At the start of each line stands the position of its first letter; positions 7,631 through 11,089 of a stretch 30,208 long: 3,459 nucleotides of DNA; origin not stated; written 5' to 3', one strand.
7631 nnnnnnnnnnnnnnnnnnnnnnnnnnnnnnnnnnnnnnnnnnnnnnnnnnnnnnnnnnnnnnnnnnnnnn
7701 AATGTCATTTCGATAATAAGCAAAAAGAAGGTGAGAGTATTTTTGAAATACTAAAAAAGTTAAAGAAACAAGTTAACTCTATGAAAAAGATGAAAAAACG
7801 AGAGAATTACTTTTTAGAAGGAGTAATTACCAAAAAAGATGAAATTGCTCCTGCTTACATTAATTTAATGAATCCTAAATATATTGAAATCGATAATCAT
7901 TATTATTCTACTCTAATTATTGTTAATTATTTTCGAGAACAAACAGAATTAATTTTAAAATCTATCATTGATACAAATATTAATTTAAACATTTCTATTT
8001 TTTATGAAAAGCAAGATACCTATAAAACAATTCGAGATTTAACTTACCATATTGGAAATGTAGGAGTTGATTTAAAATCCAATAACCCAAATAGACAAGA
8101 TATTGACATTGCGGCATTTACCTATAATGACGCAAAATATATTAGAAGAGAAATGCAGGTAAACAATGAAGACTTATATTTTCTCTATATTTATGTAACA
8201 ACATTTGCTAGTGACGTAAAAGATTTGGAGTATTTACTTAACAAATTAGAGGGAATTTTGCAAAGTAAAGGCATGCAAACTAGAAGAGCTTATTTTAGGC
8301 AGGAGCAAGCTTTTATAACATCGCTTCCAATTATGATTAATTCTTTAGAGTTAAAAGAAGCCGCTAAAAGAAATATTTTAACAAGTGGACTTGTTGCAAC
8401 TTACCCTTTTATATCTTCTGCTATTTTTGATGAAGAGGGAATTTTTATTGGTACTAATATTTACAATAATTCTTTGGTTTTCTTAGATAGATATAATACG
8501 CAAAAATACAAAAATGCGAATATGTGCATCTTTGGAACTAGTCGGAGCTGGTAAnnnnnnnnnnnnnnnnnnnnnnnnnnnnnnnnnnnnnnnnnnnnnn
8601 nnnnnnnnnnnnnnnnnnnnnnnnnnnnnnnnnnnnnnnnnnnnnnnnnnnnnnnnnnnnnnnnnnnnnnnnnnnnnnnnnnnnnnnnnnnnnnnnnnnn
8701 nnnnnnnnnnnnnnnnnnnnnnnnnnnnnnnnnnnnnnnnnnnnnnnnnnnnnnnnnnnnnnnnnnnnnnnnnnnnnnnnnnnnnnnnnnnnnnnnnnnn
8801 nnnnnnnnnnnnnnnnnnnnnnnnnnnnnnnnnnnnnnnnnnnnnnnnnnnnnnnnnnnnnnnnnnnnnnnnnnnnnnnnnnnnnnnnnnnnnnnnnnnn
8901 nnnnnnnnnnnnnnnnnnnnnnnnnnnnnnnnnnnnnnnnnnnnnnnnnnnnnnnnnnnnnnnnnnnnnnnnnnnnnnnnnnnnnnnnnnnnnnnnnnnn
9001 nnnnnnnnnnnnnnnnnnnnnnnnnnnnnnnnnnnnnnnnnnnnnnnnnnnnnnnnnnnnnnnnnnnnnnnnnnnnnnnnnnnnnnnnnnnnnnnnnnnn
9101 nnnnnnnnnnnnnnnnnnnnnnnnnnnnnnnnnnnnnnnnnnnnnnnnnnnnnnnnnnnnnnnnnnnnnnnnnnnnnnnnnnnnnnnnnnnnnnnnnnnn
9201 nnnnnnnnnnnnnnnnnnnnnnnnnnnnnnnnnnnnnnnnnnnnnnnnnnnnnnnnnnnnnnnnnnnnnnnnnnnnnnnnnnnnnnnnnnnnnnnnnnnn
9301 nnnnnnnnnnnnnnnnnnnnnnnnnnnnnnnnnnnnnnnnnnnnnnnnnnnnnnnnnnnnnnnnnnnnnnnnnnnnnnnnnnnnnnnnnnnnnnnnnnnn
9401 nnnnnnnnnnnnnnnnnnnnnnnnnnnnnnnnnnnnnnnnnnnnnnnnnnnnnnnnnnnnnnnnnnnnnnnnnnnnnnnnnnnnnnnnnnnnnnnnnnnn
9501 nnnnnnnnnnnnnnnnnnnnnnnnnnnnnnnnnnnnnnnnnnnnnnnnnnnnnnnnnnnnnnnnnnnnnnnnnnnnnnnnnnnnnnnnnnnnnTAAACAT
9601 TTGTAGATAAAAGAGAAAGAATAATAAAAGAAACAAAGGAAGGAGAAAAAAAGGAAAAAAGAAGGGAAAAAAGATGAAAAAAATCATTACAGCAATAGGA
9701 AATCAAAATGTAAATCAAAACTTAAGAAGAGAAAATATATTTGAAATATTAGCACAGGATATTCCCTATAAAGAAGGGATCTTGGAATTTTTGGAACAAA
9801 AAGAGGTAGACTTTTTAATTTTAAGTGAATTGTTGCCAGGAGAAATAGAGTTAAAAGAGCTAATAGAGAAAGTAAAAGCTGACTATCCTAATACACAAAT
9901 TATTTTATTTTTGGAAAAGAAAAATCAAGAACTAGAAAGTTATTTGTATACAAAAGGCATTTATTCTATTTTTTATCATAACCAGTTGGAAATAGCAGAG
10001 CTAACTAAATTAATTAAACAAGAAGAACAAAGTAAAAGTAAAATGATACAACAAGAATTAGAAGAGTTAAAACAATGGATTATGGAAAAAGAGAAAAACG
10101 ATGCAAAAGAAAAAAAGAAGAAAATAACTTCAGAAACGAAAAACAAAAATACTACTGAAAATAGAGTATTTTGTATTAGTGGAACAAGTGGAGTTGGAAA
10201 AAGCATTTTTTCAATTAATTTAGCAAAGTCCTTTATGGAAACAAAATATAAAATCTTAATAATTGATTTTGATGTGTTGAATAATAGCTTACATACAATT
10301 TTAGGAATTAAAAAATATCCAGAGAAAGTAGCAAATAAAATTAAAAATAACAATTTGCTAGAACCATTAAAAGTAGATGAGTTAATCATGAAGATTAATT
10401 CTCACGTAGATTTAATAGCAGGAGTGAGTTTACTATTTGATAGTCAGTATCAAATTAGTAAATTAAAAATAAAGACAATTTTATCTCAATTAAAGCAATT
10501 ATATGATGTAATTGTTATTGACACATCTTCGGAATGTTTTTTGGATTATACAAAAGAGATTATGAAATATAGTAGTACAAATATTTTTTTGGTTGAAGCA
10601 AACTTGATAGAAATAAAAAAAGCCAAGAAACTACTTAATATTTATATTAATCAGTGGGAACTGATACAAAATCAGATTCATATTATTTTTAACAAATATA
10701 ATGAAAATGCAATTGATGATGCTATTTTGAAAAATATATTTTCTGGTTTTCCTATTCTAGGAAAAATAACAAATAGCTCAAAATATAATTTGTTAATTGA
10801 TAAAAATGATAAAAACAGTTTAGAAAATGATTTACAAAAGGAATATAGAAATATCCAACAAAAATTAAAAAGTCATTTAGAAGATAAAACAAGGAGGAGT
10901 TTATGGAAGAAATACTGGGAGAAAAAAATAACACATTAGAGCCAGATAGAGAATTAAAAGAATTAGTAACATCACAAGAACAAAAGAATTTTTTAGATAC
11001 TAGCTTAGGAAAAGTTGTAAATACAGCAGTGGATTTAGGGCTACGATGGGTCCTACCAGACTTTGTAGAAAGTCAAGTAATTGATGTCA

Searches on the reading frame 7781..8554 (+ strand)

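Call 11: search_protein_families(library=pfam, proteins=[window:7781-8554:+], max_evalue=0.001)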
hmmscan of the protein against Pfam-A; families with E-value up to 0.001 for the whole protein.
window:7781-8554:+ (257 aa): 1 family
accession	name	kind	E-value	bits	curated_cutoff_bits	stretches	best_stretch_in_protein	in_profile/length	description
PF11130.14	TraC_F_IV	-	0.0005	19.7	28.1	1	115-185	305-374/375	TraC protein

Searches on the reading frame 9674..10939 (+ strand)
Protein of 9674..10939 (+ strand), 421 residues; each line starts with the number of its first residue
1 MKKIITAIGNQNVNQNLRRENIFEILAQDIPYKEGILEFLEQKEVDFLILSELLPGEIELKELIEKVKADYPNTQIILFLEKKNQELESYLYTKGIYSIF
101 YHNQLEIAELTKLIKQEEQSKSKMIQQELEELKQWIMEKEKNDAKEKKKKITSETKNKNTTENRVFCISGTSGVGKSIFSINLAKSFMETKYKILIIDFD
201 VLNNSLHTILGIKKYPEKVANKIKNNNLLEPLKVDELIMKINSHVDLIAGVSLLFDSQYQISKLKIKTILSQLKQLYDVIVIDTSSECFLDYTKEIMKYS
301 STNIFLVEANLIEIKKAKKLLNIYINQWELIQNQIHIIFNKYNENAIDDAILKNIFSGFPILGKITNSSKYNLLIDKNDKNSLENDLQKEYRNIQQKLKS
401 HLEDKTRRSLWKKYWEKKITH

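Call 9: search_protein_families(library=pfam, proteins=[window:9674-10939:+], max_evalue=0.01)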
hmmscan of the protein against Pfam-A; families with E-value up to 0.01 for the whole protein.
window:9674-10939:+ (421 aa): 6 families
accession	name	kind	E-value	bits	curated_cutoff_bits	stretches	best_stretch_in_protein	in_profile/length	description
PF01656.29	CbiA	-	3.9e-13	49.9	25.4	1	167-377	3-121/125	CobQ/CobB/MinD/ParA nucleotide binding domain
PF13614.12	AAA_31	-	3.8e-11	43.7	27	1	172-322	11-162/177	AAA domain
PF10609.15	ParA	-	3.8e-09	36.8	27.1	1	162-237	3-73/246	NUBPL iron-transfer P-loop NTPase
PF00142.24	Fer4_NifH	-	4.2e-05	23.6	25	1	165-241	2-77/271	4Fe-4S iron sulfur cluster binding proteins, NifH/frxC family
PF13479.12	AAA_24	-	0.0017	18.7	27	1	163-298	2-86/195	AAA domain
PF03193.22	RsgA_GTPase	-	0.0076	16.5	30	1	76-184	26-127/174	RsgA GTPase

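Call 10: search_protein_families(library=phrogs, proteins=[window:9674-10939:+], max_evalue=0.001)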
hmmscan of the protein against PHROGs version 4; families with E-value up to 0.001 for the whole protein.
window:9674-10939:+ (421 aa): 2 families
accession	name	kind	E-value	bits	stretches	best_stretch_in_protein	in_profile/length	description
phrog_164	-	DNA, RNA and nucleotide metabolism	2.1e-11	44.6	1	173-365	235-431/500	ParA-like partition protein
phrog_124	-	DNA, RNA and nucleotide metabolism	0.00035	21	1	123-299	3-131/382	Sak4-like ssDNA annealing protein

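Call 80: search_protein_families(library=ncbifam, proteins=[window:9674-10939:+], max_evalue=0.01)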
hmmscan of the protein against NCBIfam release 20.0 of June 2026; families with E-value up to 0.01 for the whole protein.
window:9674-10939:+ (421 aa): 24 families
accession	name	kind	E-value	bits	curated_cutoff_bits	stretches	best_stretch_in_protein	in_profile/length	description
TIGR03018.1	pepcterm_TyrKin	hypoth_equivalog_domain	2.1e-10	40.3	230.65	1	148-321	19-193/207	XrtA-associated tyrosine autokinase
TIGR01007.1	eps_fam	subfamily_domain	4.5e-10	39.4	108.05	1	154-322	9-176/204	polysaccharide biosynthesis tyrosine autokinase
TIGR01968.1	minD_bact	equivalog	9e-10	38.3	212.9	1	166-348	5-179/261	septum site-determining protein MinD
TIGR01969.1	minD_arch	subfamily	2.6e-08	33.4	201.75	1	166-345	4-173/251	cell division ATPase MinD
NF041136.1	MrpORP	equivalog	5.9e-08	32.4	450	1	162-234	5-78/365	iron-sulfur cluster carrier protein MrpORP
TIGR03453.1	partition_RepA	equivalog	2.1e-06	26.8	348.45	1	109-332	57-289/387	plasmid partitioning protein RepA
NF041546.1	ParA_partition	equivalog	5.4e-06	26.1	180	0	173-200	10-37/203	ParA family partition ATPase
NF008669.0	PRK11670.1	equivalog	1.1e-05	24.5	348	1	154-214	99-159/369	iron-sulfur cluster carrier protein ApbC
TIGR03371.1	cellulose_yhjQ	equivalog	5.9e-05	22.7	157.85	1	164-344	3-180/246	cellulose biosynthesis protein BcsQ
TIGR03815.1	CpaE_hom_Actino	equivalog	9.8e-05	21.6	154.45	1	164-322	113-267/340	septum site-determining protein Ssd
TIGR00455.1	apsK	equivalog_domain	0.00011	22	138.7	1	153-215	8-70/184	adenylyl-sulfate kinase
TIGR02016.1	BchX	equivalog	0.00026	20.4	331.2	1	164-242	1-81/296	chlorophyllide a reductase iron protein subunit X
TIGR00064.1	ftsY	equivalog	0.00031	20.1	260.7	1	107-200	24-116/279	signal recognition particle-docking protein FtsY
TIGR03029.1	EpsG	equivalog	0.00032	20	313.8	1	162-320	102-256/274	chain length determinant protein tyrosine kinase EpsG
TIGR01287.1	nifH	equivalog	0.00053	19.4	394.35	1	166-239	3-74/275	nitrogenase iron protein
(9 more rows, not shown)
